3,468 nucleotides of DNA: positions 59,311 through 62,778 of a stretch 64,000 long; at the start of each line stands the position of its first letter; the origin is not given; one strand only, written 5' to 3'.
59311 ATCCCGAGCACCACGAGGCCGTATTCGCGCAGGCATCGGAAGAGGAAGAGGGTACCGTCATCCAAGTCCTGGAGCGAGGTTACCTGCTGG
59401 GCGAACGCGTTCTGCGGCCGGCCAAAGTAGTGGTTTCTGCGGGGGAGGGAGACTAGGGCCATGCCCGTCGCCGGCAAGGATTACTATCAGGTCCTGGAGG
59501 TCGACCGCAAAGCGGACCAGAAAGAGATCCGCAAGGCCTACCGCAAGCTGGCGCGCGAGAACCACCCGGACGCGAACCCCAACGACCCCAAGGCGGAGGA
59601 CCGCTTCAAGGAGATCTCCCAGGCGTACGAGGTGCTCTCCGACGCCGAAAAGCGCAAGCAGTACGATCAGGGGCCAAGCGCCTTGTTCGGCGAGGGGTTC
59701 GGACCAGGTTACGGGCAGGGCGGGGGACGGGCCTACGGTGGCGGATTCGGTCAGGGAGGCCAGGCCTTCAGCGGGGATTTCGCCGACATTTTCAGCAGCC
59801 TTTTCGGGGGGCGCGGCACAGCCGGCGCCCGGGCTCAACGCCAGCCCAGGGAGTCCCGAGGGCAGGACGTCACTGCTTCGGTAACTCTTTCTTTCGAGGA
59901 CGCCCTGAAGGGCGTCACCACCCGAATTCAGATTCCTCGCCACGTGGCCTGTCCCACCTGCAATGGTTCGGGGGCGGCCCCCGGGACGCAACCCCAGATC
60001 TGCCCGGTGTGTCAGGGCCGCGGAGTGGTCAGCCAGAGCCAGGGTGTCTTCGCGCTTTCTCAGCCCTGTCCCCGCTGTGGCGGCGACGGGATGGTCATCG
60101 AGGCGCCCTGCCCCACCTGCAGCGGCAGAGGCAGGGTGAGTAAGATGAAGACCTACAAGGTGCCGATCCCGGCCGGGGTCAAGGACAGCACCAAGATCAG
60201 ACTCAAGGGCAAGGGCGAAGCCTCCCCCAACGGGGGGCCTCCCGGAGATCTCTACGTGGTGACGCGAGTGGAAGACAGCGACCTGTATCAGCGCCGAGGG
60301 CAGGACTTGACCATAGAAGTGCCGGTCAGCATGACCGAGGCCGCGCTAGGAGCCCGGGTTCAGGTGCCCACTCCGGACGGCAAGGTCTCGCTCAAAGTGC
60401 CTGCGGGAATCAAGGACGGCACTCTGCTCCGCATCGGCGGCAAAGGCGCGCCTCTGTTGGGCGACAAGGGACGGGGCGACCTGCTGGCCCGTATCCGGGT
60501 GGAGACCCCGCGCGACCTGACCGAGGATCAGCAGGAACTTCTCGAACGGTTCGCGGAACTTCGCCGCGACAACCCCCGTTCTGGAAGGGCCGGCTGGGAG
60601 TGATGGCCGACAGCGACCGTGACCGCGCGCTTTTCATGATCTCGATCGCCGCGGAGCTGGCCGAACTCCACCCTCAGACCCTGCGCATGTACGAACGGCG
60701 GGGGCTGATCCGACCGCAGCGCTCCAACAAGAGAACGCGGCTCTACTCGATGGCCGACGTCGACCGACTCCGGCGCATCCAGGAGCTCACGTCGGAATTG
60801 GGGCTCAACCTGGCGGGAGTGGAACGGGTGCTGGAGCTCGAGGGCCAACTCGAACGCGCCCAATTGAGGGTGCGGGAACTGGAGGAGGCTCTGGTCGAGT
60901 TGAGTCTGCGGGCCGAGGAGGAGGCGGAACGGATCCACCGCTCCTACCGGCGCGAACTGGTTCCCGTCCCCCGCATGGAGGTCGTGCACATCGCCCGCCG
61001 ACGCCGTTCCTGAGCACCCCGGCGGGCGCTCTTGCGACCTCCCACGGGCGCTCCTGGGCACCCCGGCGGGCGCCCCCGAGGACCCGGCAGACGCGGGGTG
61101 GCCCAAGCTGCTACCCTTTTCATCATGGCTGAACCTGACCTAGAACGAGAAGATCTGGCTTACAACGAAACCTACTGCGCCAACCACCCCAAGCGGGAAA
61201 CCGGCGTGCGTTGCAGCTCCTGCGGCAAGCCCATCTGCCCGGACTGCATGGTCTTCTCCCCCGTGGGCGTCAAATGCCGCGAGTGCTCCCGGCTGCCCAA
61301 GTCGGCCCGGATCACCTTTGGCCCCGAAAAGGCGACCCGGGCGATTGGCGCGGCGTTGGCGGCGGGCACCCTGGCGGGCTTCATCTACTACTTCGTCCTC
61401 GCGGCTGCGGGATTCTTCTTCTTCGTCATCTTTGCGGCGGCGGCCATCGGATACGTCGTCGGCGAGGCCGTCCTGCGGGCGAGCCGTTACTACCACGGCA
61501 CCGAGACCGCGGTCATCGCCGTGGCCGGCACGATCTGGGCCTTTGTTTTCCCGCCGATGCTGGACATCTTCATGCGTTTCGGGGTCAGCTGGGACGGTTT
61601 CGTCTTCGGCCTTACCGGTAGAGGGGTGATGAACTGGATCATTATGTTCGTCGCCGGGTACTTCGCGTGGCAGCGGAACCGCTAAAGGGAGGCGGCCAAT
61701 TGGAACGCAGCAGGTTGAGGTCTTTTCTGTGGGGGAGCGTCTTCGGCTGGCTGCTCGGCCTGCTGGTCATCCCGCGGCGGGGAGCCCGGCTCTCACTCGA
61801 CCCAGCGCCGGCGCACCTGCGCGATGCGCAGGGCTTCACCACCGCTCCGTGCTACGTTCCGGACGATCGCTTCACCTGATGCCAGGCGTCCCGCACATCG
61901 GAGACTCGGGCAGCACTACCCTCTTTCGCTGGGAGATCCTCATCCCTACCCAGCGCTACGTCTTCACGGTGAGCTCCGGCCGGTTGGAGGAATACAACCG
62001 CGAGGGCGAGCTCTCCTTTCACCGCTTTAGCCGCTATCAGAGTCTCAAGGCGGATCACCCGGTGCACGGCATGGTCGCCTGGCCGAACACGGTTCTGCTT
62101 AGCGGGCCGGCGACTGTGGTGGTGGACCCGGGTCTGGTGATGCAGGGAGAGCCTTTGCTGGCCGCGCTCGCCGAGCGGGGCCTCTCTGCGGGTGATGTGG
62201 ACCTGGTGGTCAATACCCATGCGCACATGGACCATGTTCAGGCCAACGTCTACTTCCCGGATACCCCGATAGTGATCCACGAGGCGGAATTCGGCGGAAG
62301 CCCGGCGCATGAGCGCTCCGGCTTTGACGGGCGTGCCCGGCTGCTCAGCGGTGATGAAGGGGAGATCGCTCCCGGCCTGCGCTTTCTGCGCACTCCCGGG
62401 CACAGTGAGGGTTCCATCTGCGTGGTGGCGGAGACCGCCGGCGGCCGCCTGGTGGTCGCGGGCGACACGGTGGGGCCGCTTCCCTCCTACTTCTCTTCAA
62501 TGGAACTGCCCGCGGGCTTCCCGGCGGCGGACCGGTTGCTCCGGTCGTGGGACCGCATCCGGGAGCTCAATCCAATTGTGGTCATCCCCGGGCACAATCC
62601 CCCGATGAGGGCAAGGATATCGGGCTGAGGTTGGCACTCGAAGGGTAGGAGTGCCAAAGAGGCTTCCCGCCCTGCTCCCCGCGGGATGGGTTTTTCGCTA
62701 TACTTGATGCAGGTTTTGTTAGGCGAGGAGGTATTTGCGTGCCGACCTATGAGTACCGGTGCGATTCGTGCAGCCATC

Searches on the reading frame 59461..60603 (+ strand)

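Call 81: search_protein_families(library=pfam, proteins=[window:59461-60603:+], max_evalue=0.0001)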
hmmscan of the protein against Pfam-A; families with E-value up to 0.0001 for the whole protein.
window:59461-60603:+ (380 aa): 4 families
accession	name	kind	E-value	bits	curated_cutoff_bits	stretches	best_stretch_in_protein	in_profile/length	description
PF01556.23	DnaJ_C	-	1.5e-47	161.9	26.6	1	138-350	2-152/152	DnaJ C terminal domain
PF00226.36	DnaJ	-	5.1e-27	94.2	27.8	1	7-69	1-63/63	DnaJ domain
PF00684.25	DnaJ_CXXCXGXG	-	7.5e-16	58.6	32.7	1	164-224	1-65/65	DnaJ central domain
PF15777.11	Anti-TRAP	-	6.2e-07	29.8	32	1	162-195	11-47/59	Tryptophan RNA-binding attenuator protein inhibitory protein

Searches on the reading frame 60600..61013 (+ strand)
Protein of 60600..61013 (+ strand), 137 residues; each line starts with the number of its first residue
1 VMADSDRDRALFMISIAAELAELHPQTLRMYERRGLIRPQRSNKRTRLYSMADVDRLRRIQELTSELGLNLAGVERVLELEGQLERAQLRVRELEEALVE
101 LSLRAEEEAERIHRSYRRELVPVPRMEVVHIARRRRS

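Call 81: search_protein_families(library=pfam, proteins=[window:60600-61013:+], max_evalue=0.0001)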
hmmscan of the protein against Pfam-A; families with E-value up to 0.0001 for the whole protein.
window:60600-61013:+ (137 aa): 3 families
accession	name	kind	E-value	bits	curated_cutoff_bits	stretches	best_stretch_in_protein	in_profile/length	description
PF13411.12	MerR_1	-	2.8e-18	66.2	21.6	1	13-79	2-67/69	MerR HTH family regulatory protein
PF00376.29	MerR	-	5.8e-10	39.3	28.2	1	14-49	2-38/38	MerR family regulatory protein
PF13591.12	MerR_2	-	1.3e-07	31.7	29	1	19-95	8-83/84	MerR HTH family regulatory protein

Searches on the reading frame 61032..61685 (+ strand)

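Call 81: search_protein_families(library=pfam, proteins=[window:61032-61685:+], max_evalue=0.0001)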
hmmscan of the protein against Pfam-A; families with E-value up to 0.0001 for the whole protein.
window:61032-61685:+ (217 aa): 1 family
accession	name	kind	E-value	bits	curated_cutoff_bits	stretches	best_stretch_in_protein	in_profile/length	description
PF00643.29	zf-B_box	-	3.1e-05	24.5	24.1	1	46-74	3-31/42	B-box zinc finger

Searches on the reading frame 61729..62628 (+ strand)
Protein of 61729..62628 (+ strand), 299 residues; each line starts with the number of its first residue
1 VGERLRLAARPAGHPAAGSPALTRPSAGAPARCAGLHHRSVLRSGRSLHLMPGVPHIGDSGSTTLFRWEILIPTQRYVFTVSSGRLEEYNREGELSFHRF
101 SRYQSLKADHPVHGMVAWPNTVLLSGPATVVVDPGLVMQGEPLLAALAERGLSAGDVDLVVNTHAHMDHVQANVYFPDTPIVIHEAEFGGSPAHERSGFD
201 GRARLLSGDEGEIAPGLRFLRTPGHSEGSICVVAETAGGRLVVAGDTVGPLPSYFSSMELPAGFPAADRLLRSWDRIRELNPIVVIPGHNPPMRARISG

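Call 81: search_protein_families(library=pfam, proteins=[window:61729-62628:+], max_evalue=0.0001)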
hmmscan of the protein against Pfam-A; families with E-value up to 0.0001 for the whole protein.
window:61729-62628:+ (299 aa): 1 family
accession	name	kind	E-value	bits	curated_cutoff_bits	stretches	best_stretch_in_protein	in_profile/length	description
PF00753.33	Lactamase_B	-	1.6e-18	67.8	22.7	1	121-289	8-196/196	Metallo-beta-lactamase superfamily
